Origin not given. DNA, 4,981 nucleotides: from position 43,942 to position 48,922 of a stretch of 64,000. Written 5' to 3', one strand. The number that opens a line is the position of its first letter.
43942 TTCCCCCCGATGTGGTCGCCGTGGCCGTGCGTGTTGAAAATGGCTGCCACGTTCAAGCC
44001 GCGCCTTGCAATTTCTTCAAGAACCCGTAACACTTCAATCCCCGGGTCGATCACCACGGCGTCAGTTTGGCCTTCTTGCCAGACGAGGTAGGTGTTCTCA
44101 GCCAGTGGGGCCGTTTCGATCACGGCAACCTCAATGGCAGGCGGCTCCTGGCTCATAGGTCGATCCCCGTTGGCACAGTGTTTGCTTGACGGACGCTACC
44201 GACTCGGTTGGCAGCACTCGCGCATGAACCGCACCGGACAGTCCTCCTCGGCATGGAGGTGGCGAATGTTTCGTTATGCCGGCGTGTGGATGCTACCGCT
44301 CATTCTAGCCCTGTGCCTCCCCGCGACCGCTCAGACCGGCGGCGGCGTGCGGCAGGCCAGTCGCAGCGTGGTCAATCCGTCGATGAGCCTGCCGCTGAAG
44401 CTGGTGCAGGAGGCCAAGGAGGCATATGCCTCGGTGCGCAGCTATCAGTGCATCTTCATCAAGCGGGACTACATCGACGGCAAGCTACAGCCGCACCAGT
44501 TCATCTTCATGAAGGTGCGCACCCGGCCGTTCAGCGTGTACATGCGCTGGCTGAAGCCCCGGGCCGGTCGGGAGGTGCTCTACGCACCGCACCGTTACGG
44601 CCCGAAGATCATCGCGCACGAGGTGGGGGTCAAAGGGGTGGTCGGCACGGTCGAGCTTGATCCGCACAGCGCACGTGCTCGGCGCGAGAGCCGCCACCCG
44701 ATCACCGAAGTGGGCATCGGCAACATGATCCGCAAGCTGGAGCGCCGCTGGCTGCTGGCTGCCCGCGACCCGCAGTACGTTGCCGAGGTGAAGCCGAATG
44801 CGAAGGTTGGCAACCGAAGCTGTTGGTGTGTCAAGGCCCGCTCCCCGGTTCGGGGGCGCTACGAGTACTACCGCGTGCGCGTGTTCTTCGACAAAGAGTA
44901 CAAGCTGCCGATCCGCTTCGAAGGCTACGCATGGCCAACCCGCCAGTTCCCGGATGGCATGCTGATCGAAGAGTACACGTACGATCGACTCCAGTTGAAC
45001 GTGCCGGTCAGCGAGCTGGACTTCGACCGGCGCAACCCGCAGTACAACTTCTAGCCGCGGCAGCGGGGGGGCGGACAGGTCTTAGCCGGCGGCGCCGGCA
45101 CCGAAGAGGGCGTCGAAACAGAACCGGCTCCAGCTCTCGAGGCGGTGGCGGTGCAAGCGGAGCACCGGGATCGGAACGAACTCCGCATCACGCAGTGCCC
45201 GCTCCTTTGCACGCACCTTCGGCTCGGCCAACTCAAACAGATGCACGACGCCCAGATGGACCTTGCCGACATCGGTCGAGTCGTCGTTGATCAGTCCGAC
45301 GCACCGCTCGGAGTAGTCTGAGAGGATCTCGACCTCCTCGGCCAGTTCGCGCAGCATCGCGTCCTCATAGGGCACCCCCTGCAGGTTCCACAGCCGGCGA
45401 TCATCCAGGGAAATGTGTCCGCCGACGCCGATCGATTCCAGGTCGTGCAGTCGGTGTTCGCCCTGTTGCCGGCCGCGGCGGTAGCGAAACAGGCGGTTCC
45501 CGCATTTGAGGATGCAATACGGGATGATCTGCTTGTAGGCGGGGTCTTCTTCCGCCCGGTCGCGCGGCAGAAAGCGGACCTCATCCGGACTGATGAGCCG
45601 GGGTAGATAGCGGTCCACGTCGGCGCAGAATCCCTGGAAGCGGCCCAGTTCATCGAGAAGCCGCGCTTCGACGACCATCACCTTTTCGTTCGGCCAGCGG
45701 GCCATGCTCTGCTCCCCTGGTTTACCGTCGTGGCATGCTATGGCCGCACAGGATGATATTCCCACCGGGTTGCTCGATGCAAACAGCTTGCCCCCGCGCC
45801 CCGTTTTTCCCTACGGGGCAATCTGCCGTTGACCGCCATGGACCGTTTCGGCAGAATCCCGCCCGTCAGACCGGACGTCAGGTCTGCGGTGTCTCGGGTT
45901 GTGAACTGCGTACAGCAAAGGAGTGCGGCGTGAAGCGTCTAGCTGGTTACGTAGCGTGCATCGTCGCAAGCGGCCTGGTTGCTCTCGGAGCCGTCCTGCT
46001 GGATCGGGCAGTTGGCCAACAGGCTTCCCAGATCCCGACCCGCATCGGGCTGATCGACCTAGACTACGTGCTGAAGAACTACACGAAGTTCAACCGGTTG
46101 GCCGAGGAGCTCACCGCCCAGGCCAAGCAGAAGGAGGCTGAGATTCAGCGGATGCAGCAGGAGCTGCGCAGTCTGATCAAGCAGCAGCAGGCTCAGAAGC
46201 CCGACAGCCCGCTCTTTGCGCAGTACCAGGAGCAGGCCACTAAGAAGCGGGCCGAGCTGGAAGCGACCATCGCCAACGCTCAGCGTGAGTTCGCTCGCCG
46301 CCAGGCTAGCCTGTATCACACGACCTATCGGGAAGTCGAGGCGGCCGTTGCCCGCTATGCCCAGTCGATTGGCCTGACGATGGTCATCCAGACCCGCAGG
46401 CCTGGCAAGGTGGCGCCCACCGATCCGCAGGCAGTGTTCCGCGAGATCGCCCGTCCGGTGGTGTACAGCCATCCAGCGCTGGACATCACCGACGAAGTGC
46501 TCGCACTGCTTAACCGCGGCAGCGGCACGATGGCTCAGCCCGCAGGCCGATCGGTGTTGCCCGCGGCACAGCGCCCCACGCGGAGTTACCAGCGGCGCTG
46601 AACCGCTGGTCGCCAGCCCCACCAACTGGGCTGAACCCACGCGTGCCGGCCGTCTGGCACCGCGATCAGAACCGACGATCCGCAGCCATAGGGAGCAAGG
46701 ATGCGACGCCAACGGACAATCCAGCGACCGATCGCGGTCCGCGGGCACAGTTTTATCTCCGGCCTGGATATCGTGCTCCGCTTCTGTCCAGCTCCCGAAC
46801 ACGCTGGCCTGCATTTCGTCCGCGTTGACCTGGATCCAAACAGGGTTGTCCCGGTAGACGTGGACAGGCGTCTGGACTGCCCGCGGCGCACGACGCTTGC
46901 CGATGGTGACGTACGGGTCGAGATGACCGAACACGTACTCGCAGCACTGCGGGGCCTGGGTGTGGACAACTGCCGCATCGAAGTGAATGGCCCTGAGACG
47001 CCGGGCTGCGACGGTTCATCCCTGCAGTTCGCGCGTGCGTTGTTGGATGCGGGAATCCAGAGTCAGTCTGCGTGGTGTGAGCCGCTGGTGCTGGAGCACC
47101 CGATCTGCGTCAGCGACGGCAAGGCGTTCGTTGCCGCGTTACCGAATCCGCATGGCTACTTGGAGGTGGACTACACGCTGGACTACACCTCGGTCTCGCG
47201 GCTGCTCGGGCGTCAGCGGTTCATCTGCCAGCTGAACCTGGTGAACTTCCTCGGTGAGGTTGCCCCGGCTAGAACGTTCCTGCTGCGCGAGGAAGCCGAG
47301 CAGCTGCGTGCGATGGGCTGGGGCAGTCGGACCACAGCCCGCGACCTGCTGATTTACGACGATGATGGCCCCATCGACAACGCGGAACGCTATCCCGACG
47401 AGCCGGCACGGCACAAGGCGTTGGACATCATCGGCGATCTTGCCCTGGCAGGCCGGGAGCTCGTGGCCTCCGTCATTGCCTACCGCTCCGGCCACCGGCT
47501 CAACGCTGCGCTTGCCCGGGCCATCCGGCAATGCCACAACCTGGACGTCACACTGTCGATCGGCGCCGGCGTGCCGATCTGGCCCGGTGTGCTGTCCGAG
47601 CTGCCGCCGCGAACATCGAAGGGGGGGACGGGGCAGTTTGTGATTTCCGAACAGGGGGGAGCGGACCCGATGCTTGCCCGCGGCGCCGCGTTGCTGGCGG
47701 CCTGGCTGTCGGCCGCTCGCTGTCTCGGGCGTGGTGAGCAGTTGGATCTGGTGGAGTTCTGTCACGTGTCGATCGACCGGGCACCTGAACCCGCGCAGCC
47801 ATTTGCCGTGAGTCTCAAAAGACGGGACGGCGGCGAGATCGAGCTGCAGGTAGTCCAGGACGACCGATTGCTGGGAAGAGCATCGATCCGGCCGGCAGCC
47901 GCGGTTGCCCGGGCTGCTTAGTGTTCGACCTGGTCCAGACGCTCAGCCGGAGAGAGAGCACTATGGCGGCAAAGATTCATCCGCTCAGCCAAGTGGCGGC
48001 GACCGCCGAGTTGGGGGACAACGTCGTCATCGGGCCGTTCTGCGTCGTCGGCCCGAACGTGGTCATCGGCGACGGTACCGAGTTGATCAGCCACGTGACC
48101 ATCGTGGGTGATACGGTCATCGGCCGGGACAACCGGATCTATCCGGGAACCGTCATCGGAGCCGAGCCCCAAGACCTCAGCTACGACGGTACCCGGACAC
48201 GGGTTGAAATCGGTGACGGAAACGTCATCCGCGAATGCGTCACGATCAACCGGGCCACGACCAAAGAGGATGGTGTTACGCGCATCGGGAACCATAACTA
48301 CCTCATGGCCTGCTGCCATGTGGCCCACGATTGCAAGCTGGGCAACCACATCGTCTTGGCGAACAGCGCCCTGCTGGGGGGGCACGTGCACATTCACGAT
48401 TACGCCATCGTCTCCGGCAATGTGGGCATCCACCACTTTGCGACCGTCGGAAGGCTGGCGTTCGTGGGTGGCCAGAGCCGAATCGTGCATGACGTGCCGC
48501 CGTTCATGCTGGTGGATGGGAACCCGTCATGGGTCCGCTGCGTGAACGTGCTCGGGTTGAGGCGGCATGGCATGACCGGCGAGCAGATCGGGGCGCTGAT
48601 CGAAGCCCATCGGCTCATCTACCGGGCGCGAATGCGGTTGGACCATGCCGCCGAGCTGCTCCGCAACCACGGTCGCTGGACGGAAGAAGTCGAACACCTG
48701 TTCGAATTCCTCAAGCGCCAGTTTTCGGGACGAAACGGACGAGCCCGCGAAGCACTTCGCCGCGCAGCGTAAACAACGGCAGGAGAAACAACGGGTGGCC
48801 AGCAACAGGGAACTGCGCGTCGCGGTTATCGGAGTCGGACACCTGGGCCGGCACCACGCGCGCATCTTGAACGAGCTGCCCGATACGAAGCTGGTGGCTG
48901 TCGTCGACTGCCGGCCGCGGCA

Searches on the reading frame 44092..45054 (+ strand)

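Call 17: search_protein_families(library=pfam, proteins=[window:44092-45054:+], max_evalue=0.00001)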
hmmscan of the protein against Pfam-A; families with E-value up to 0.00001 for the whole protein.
window:44092-45054:+ (320 aa): 1 family
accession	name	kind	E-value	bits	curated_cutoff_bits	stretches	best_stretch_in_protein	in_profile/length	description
PF07608.17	DUF1571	-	1.1e-65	221.4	27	1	115-320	1-208/208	Protein of unknown function (DUF1571)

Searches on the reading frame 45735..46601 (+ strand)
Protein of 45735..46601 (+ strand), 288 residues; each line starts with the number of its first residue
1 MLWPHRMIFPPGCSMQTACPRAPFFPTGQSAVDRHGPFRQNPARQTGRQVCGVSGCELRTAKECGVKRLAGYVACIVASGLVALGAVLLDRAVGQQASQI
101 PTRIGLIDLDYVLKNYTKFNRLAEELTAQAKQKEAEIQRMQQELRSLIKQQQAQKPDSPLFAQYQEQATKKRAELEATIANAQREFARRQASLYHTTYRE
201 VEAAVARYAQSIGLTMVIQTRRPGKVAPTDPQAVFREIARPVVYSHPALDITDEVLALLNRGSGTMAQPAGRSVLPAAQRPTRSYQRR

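Call 17: search_protein_families(library=pfam, proteins=[window:45735-46601:+], max_evalue=0.00001)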
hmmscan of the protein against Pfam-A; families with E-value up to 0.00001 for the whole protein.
window:45735-46601:+ (288 aa): 1 family
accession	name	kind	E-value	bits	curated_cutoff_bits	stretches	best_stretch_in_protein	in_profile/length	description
PF03938.19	OmpH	-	2.4e-20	73.6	32.4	1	103-259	1-141/141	Outer membrane protein (OmpH-like)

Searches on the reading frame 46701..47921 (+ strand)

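Call 17: search_protein_families(library=pfam, proteins=[window:46701-47921:+], max_evalue=0.00001)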
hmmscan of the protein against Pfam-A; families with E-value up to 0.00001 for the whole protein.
window:46701-47921:+ (406 aa): 1 family
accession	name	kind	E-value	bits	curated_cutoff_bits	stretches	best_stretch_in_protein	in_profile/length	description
PF03331.19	LpxC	-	4.5e-76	256.3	27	1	4-276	1-267/268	UDP-3-O-acyl N-acetylglycosamine deacetylase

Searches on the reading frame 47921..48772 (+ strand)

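Call 17: search_protein_families(library=pfam, proteins=[window:47921-48772:+], max_evalue=0.00001)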
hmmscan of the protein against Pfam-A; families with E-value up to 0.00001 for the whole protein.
window:47921-48772:+ (283 aa): 4 families
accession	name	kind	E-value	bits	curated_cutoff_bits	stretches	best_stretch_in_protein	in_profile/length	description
PF00132.30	Hexapep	-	5.4e-26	89.6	27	0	17-44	8-35/36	Bacterial transferase hexapeptide (six repeats)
PF13720.11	Acetyltransf_11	-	3.2e-20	72.7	24.5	1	191-267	1-77/82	Udp N-acetylglucosamine O-acyltransferase; Domain 2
PF25087.1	GMPPB_C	-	2.2e-10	40.7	39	1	94-172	22-97/110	GMPPB C-terminal domain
PF25084.1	LbH_EIF2B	-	1.5e-07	31.8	54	0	33-116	8-83/105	EIF2B subunit epsilon LbH domain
